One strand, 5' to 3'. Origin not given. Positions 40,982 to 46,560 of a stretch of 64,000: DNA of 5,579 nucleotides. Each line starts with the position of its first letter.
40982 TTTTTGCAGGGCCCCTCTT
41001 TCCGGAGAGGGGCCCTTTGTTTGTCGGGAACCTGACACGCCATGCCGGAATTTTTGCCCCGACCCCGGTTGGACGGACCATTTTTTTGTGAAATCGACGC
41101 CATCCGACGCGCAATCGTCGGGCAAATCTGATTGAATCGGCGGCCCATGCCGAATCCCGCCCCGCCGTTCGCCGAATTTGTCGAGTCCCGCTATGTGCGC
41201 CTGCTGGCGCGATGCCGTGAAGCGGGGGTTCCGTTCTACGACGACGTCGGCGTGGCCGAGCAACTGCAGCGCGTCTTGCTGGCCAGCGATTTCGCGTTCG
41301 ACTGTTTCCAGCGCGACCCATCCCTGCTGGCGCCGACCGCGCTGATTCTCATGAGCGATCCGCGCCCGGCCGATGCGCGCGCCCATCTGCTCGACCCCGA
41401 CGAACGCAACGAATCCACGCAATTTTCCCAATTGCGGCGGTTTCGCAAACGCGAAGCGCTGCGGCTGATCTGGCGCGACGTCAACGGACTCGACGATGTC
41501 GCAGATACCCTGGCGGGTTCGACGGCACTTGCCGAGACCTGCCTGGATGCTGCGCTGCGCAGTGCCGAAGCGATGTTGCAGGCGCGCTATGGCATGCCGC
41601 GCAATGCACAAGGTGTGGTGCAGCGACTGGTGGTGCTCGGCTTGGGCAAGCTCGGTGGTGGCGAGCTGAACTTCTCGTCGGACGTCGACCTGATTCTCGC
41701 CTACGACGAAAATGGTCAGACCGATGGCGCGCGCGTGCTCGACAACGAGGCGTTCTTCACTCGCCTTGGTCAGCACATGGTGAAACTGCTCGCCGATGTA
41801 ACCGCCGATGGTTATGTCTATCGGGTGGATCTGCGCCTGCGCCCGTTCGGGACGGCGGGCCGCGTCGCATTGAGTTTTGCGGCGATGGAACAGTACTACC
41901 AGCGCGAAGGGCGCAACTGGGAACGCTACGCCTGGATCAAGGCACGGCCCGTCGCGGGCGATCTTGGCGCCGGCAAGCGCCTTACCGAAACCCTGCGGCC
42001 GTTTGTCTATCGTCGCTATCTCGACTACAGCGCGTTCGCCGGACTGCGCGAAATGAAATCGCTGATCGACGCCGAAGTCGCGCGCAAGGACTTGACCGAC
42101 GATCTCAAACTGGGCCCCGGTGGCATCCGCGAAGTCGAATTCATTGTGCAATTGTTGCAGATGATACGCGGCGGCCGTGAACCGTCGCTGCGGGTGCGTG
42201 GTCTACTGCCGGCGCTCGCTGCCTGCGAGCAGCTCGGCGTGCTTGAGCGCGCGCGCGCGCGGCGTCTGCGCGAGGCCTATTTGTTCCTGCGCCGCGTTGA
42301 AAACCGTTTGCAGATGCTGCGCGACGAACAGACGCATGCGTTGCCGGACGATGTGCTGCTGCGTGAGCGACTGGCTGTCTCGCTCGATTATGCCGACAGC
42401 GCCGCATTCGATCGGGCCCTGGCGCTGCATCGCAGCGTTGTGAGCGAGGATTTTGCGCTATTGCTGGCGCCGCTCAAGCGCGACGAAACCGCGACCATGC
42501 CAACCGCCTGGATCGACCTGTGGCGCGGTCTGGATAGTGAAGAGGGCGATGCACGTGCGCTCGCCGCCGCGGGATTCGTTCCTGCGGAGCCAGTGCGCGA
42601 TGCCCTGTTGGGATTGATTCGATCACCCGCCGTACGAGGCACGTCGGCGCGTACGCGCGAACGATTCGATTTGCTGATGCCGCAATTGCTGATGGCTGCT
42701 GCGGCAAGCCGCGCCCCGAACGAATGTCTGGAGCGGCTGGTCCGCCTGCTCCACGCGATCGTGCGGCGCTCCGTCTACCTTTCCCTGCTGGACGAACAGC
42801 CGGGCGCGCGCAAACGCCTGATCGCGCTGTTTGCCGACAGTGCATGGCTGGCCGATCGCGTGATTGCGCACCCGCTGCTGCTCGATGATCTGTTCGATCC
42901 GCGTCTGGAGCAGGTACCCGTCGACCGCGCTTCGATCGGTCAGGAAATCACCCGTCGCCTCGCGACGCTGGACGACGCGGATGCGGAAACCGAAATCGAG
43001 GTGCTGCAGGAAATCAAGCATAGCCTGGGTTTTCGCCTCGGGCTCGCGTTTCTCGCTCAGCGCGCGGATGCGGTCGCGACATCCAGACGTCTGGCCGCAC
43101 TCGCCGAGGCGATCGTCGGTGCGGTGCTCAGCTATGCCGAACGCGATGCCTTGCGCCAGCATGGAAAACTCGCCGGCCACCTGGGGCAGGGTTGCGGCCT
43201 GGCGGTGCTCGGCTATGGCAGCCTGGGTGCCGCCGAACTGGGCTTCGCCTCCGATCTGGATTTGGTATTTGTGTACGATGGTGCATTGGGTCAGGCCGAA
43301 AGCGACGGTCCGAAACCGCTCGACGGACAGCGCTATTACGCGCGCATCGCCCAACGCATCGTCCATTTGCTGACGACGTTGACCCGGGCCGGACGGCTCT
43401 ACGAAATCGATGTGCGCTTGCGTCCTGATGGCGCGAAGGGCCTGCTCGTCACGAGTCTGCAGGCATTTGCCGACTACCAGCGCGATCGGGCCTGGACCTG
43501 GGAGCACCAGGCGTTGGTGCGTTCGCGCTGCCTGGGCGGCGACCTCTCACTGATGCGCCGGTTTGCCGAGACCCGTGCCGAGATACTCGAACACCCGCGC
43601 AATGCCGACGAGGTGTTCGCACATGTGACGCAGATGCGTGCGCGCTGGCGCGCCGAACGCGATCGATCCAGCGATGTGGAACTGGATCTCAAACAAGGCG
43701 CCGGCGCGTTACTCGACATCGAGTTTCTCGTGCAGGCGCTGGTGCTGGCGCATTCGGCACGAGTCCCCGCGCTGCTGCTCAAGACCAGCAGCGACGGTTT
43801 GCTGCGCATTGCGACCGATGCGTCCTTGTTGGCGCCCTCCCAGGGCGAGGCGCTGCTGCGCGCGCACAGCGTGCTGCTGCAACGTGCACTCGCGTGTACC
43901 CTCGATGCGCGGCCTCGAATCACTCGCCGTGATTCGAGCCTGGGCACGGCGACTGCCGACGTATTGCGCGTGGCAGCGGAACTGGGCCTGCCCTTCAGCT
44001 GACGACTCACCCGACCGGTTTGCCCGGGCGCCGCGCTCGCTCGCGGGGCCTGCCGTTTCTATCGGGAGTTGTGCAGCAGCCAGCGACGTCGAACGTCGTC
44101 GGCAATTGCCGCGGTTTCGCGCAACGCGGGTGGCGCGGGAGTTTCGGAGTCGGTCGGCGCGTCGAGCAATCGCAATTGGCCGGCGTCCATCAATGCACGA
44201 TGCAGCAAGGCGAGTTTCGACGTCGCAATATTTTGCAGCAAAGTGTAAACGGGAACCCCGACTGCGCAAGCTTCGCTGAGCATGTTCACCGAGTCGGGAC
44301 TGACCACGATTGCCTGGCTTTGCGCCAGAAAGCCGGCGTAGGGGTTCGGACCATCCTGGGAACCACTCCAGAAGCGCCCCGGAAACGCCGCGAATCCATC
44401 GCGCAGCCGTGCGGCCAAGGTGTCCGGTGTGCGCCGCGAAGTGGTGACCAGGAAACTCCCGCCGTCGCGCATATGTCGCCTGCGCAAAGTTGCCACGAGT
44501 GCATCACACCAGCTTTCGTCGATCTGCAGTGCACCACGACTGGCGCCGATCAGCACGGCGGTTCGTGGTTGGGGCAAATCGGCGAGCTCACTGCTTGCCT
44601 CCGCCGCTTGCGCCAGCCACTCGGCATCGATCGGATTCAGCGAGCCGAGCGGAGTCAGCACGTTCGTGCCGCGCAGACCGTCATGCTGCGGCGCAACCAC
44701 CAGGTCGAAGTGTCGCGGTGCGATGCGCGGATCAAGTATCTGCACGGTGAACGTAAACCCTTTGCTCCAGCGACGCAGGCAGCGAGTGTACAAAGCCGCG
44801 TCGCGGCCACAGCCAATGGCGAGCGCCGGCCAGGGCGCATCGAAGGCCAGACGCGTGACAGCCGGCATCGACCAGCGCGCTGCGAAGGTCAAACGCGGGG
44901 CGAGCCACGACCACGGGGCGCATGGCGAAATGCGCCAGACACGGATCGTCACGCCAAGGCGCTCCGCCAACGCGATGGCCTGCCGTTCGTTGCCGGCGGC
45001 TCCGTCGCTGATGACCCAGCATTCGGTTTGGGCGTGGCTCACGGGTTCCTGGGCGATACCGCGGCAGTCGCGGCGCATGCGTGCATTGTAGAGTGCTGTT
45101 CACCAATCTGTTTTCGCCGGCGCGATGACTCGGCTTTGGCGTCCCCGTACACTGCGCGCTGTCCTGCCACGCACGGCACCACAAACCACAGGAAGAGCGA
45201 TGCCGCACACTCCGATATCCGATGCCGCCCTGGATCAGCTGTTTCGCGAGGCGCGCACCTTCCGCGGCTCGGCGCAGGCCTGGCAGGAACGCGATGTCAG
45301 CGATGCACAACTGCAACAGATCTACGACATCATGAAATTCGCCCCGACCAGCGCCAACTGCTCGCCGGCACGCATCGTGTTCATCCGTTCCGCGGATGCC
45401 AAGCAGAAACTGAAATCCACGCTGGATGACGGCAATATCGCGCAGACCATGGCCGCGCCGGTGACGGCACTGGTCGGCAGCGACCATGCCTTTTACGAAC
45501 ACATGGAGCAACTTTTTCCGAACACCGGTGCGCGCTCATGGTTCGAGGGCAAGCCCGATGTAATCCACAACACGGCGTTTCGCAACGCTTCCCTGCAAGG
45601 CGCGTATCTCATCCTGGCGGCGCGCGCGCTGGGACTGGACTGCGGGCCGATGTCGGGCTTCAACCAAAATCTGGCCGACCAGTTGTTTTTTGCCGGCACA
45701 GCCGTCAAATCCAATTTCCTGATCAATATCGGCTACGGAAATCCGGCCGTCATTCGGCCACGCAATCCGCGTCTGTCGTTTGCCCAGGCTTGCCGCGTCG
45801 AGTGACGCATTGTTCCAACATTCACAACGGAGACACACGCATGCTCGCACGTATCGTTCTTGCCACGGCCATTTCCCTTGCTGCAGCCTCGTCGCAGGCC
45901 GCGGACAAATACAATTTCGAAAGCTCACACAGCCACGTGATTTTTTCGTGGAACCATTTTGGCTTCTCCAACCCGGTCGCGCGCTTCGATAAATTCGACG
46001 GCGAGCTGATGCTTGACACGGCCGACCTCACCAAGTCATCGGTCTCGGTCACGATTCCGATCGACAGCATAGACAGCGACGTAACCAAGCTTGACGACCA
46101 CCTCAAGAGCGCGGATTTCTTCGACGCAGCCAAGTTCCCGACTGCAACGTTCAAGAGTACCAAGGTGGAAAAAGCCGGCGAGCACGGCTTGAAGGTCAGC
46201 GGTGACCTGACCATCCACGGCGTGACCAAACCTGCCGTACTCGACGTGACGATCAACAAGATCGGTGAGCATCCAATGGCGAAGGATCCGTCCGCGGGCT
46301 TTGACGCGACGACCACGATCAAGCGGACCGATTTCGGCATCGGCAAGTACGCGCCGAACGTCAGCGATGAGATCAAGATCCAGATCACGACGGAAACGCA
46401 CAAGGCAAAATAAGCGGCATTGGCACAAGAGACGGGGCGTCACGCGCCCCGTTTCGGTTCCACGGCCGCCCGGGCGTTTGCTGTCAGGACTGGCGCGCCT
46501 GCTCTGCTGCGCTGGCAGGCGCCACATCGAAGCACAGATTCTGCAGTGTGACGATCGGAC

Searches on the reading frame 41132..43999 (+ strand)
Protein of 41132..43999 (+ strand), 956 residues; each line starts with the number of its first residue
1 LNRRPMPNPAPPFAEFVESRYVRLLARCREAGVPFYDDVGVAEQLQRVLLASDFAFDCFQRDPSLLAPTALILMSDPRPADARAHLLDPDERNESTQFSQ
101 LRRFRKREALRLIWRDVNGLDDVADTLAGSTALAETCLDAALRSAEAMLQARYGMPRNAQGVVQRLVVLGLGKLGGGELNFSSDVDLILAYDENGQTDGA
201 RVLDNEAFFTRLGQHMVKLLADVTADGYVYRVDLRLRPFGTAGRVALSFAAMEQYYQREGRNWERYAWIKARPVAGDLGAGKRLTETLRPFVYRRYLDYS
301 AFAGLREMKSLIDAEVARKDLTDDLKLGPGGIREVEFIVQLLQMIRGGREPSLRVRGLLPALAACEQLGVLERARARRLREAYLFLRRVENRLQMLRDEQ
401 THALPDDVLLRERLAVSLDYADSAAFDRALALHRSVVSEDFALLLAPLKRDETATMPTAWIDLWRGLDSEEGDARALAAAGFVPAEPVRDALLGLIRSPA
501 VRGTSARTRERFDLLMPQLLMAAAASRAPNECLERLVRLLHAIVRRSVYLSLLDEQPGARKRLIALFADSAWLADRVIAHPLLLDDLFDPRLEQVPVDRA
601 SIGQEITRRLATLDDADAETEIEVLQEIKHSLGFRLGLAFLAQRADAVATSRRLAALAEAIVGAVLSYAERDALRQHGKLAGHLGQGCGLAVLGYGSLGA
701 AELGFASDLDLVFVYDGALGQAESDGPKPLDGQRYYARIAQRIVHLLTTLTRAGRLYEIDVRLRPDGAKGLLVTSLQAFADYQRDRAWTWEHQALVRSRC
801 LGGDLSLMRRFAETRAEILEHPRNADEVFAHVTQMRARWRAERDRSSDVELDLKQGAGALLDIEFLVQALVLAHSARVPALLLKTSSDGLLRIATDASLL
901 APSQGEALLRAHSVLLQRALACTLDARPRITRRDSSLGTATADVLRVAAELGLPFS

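Call 75: search_protein_families(library=pfam, proteins=[window:41132-43999:+], max_evalue=0.0001)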
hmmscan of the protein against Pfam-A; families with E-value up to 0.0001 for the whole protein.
window:41132-43999:+ (956 aa): 2 families
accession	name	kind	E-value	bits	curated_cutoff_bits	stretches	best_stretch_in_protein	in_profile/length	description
PF03710.21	GlnE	-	2.9e-135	450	24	2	43-282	2-247/252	Glutamate-ammonia ligase adenylyltransferase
PF08335.16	GlnD_UR_UTase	-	1.1e-37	129.6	21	2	306-444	1-140/141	GlnD PII-uridylyltransferase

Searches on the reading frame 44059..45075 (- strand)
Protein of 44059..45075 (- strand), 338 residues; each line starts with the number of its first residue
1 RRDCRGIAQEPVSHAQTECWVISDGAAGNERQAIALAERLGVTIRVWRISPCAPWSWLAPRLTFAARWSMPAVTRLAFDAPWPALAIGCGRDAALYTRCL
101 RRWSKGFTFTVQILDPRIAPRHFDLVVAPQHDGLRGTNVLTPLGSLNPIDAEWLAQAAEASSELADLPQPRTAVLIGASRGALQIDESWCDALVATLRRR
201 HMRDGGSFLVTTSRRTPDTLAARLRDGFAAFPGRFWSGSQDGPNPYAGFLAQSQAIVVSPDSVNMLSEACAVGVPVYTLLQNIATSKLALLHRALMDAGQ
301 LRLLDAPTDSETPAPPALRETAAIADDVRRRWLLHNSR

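Call 75: search_protein_families(library=pfam, proteins=[window:44059-45075:-], max_evalue=0.0001)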
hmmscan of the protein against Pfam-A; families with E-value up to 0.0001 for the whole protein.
window:44059-45075:- (338 aa): 1 family
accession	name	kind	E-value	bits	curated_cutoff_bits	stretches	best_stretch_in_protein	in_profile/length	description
PF06258.17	Mito_fiss_Elm1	-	1.6e-89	300.4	27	1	27-332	1-304/304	Mitochondrial fission ELM1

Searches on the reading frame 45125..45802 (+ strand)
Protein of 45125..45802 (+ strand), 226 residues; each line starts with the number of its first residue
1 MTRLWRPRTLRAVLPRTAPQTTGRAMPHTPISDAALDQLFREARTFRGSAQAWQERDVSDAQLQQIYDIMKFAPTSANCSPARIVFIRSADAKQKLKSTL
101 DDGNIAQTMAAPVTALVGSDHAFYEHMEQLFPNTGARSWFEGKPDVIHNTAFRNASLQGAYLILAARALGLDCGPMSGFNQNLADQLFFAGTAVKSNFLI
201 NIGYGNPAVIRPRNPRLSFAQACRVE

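Call 75: search_protein_families(library=pfam, proteins=[window:45125-45802:+], max_evalue=0.0001)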
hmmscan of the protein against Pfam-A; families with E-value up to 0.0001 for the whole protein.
window:45125-45802:+ (226 aa): 1 family
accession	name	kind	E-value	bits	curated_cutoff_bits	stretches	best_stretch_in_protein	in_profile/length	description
PF00881.29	Nitroreductase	-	7e-12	46.3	23.5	1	49-187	6-151/167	Nitroreductase family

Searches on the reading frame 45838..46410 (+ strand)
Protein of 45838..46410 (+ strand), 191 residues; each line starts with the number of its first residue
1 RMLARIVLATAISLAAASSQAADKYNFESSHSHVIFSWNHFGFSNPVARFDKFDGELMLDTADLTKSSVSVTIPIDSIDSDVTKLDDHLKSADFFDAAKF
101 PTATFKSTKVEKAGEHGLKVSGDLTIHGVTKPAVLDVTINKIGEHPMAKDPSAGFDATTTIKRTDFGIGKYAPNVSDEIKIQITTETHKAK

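Call 75: search_protein_families(library=pfam, proteins=[window:45838-46410:+], max_evalue=0.0001)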
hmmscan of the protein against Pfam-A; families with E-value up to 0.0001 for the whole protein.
window:45838-46410:+ (191 aa): 1 family
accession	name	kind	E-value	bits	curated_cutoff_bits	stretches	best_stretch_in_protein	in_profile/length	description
PF04264.18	YceI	-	1.9e-50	171.6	23.7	1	25-186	1-149/150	YceI-like domain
